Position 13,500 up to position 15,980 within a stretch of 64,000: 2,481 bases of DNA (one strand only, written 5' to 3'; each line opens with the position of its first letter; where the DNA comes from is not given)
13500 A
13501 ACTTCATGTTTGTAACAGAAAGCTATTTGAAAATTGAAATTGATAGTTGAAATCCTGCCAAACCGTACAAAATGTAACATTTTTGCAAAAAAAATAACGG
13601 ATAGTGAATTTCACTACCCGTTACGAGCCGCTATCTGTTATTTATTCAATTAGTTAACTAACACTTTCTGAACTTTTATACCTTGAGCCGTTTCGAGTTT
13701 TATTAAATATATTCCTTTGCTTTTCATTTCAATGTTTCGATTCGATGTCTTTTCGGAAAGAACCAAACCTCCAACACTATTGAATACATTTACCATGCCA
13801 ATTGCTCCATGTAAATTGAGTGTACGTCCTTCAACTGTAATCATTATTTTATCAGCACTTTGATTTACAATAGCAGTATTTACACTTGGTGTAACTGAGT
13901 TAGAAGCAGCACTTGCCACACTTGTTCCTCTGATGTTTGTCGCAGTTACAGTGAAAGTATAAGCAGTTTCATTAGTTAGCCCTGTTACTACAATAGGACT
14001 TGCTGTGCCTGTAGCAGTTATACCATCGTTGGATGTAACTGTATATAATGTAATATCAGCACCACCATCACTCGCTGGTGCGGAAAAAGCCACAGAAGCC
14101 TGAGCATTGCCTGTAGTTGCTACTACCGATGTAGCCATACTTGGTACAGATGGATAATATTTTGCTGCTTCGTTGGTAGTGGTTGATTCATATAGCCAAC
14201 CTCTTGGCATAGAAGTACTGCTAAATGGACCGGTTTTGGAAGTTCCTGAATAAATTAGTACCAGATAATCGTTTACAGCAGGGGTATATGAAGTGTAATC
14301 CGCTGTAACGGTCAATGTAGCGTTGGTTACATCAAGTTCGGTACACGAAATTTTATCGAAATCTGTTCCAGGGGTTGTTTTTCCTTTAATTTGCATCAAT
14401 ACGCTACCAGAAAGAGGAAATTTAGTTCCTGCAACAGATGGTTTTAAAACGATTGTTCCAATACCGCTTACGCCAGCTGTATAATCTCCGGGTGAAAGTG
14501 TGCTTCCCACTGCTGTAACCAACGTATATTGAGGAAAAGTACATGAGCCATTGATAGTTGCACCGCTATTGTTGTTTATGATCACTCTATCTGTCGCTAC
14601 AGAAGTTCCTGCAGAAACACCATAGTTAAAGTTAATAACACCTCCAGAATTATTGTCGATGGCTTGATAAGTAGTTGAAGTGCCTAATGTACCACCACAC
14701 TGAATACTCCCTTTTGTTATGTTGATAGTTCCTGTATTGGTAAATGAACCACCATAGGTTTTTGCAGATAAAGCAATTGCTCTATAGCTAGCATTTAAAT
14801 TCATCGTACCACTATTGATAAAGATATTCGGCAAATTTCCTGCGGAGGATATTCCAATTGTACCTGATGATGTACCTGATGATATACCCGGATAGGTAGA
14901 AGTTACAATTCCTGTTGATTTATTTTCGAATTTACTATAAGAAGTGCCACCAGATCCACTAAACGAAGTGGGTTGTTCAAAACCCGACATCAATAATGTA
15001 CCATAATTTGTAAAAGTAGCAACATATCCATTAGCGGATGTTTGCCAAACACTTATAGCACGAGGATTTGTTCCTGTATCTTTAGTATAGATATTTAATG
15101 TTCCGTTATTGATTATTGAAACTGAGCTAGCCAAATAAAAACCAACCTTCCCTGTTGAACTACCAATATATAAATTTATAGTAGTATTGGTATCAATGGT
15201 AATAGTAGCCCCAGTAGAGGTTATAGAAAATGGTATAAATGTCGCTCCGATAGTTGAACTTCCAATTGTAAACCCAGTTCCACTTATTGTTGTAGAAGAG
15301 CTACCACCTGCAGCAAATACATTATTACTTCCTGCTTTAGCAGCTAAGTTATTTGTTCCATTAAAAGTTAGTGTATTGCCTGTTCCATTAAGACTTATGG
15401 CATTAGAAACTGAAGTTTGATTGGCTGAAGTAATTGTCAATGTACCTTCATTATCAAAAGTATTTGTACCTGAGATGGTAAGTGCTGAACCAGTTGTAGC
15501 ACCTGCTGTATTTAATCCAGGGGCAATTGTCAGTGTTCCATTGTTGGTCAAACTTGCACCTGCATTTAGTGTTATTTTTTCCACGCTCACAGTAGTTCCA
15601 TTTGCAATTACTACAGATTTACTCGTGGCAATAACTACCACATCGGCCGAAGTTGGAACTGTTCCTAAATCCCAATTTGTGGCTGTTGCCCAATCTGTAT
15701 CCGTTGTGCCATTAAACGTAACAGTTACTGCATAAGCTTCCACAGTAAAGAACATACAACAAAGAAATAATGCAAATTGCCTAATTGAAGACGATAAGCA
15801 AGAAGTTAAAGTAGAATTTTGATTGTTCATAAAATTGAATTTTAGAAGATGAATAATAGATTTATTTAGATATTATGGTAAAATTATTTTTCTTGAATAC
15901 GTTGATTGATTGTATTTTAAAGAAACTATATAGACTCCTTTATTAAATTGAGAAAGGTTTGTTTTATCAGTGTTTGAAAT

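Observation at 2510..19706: IS-bounded island of six T9SS-tailed surface proteins assembled from three shuffled modules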

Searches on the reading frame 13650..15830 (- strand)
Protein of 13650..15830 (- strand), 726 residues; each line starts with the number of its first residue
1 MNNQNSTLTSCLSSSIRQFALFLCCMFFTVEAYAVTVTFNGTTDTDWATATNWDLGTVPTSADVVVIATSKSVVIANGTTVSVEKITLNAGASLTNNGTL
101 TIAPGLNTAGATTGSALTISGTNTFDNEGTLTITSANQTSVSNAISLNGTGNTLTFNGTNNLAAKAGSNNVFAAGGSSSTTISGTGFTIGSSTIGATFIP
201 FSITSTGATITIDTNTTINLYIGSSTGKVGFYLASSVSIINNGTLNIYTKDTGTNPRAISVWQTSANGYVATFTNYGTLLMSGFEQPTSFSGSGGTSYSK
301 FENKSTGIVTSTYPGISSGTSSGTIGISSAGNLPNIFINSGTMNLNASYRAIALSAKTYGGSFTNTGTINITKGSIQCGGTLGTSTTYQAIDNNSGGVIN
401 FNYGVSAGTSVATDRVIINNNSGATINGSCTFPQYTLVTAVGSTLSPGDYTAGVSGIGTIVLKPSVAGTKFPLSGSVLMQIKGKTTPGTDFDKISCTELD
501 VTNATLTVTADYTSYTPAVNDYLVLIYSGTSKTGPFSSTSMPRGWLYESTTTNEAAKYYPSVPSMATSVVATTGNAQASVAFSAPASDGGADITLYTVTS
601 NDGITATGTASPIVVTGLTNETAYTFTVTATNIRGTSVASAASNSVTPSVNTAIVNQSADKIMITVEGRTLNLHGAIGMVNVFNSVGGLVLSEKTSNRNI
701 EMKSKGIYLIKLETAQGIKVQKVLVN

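Call 4: search_protein_families(library=pfam, proteins=[window:13650-15830:-], max_evalue=0.01)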
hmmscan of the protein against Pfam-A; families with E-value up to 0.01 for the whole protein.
window:13650-15830:- (726 aa): 3 families
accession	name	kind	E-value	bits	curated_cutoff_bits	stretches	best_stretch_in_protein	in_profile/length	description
PF00041.27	fn3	-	6.2e-06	26.8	25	1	569-643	8-81/84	Fibronectin type III domain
PF14828.11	Amnionless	-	0.0004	19.8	30.4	1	43-89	6-52/442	Amnionless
PF18962.6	Por_Secre_tail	-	0.0068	17.1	27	1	674-725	23-75/75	Secretion system C-terminal sorting domain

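Call 5: search_protein_families(library=ncbifam, proteins=[window:13650-15830:-], max_evalue=0.01)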
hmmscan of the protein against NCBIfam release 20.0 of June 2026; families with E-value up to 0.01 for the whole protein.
window:13650-15830:- (726 aa): 2 families
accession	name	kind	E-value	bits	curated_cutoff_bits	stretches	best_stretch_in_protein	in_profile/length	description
TIGR04183.1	Por_Secre_tail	domain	0.00051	20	23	1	676-726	19-72/72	T9SS type A sorting domain-containing protein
NF033708.1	T9SS_Cterm_ChiA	domain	0.0028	17.5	40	0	680-726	4-55/55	T9SS sorting signal type C domain-containing protein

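Call 64: predict_structure(alignment_id=A5)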
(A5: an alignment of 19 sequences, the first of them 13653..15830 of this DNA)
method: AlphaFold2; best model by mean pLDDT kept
length: 726 residues; sequences in the alignment: 19
mean_pLDDT: 84.1   pTM: 0.73
mean pLDDT of the five models: 84.1, 83.7, 82.8, 82.7, 82.3
residues with pLDDT >= 90: 352; 70-90: 277; 50-70: 51; < 50: 46
segments of 3 or more residues with pLDDT < 50: 1-14, 23-32, 451-455, 651-662
pLDDT, mean of each block of 10 residues (from residue 1): 35 51 44 76 84 92 92 95 95 97 79 85 96 88 90 97 84 94 96 86 93 98 78 93 96 87 76 97 92 81 98 79 85 91 93 91 96 90 92 97 78 95 94 95 85 66 91 95 83 94 93 76 92 90 83 84 69 82 65 81 89 87 87 73 80 35 67 78 79 74 79 74 77
secondary structure, 60 per line:
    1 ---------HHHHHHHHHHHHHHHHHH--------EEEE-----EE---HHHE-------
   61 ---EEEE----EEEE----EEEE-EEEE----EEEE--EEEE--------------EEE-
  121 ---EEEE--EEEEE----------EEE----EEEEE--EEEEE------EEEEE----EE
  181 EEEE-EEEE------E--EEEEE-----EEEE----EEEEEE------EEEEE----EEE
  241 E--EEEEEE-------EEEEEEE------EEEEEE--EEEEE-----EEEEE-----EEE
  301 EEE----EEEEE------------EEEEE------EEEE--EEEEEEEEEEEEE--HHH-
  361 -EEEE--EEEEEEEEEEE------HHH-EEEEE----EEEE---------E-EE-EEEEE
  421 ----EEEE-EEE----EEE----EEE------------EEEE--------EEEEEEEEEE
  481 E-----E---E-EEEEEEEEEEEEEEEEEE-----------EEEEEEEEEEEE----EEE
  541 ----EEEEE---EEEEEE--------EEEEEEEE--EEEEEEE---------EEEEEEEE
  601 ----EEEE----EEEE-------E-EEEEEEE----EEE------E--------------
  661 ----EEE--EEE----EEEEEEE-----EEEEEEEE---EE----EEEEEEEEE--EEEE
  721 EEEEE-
elements in order (helices of 4 or more, strands of 3 or more residues): H10-27 E36-39 E64-67 E72-75 E80-83 E85-88 E93-96 E99-102 E117-119 E124-127 E130-134 E145-147 E152-156 E159-163 E170-174 E179-184 E186-189 E199-203 E209-212 E217-222 E229-233 E238-241 E244-249 E257-263 E270-275 E278-282 E288-292 E298-303 E308-312 E325-329 E336-339 E342-354 E362-365 E368-378 E389-393 E398-401 E416-420 E425-428 E430-432 E437-439 E444-446 E459-462 E471-481 E493-510 E522-533 E538-540 E545-549 E553-558 E567-574 E577-583 E593-600 E605-608 E613-616 E626-632 E637-639 E665-667 E670-672 E677-683 E689-696 E706-714 E717-725

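Call 69: fold_search(model_id=the predicted structure, library=pdb)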
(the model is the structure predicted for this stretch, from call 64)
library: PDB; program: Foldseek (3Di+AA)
matches with E <= 10: 1596; with E <= 0.001: 65
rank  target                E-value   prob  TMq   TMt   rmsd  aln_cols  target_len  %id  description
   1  2jll                  1.1e-05  1.00  0.13  0.23  14.1       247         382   14  Crystal structure of NCAM2 IgIV-FN3II (released 2009-11-17)
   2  8bxr                  4.0e-05  1.00  0.12  0.28  13.7       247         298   13  Titin FnIII-domain I109-I111 (I/A4-A/A6) from the MIR region (released 2023-02-15)
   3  7mrk_B                4.6e-05  1.00  0.11  0.38  11.8       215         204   15  Chicken CNTN4 APP complex (released 2022-01-05)
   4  8k53_A                6.6e-05  1.00  0.13  0.12  13.2       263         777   14  Structure of the Dimeric Human CNTN2 Ig 1-6-FNIII 1-2 Domain in an Asymmetric State (released 2023-12-06)
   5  5u8r_A                6.6e-05  1.00  0.13  0.12  18.8       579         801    9  Structure of the ectodomain of the human Type 1 insulin-like growth factor receptor (released 2018-02-28)
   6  3fl7                  8.6e-05  1.00  0.10  0.15  14.2       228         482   17  Crystal structure of the human ephrin A2 ectodomain (released 2009-01-27)
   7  4bk5_A                8.6e-05  1.00  0.11  0.15  20.8       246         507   19  crystal structure of the human EphA4 ectodomain in complex with human ephrin A5 (amine-methylated sample) (released 2013-07-03)
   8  4zxb_E                9.9e-05  1.00  0.14  0.13  18.1       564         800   10  Structure of the human insulin receptor ectodomain, IRDeltabeta construct, in complex with four Fab molecules (released 2016-02-24)
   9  7tym_A                1.0e-04  0.97  0.13  0.12  24.8       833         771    8  Cryo-EM Structure of insulin receptor-related receptor (IRR) in active-state captured at pH 9. The 3D refinement was a (released 2023-02-15)
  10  7mqy                  1.3e-04  1.00  0.12  0.22  11.8       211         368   16  Zebrafish CNTN4 APLP2 complex (released 2022-01-05)
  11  8eyx_A                1.3e-04  0.99  0.13  0.12  18.3       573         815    9  Cryo-EM structure of 4 insulins bound full-length mouse IR mutant with physically decoupled alpha CTs (C684S/C685S/C68 (released 2022-11-09)
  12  5e55_A                1.7e-04  1.00  0.12  0.27  12.3       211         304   16  Crystal structure of mouse CNTN6 FN1-FN3 domains (released 2016-08-31)
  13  5ag8_A                1.7e-04  1.00  0.08  0.37  13.9       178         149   18  CRYSTAL STRUCTURE OF A MUTANT (665I6H) OF THE C-TERMINAL DOMAIN OF RGPB (released 2016-04-06)
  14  2vkw_B                1.9e-04  1.00  0.11  0.37  17.6       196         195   18  Human NCAM, FN3 domains 1 and 2 (released 2008-02-26)
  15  4m4r_A                1.9e-04  1.00  0.12  0.15  13.1       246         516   16  Epha4 ectodomain complex with ephrin a5 (released 2013-10-30)
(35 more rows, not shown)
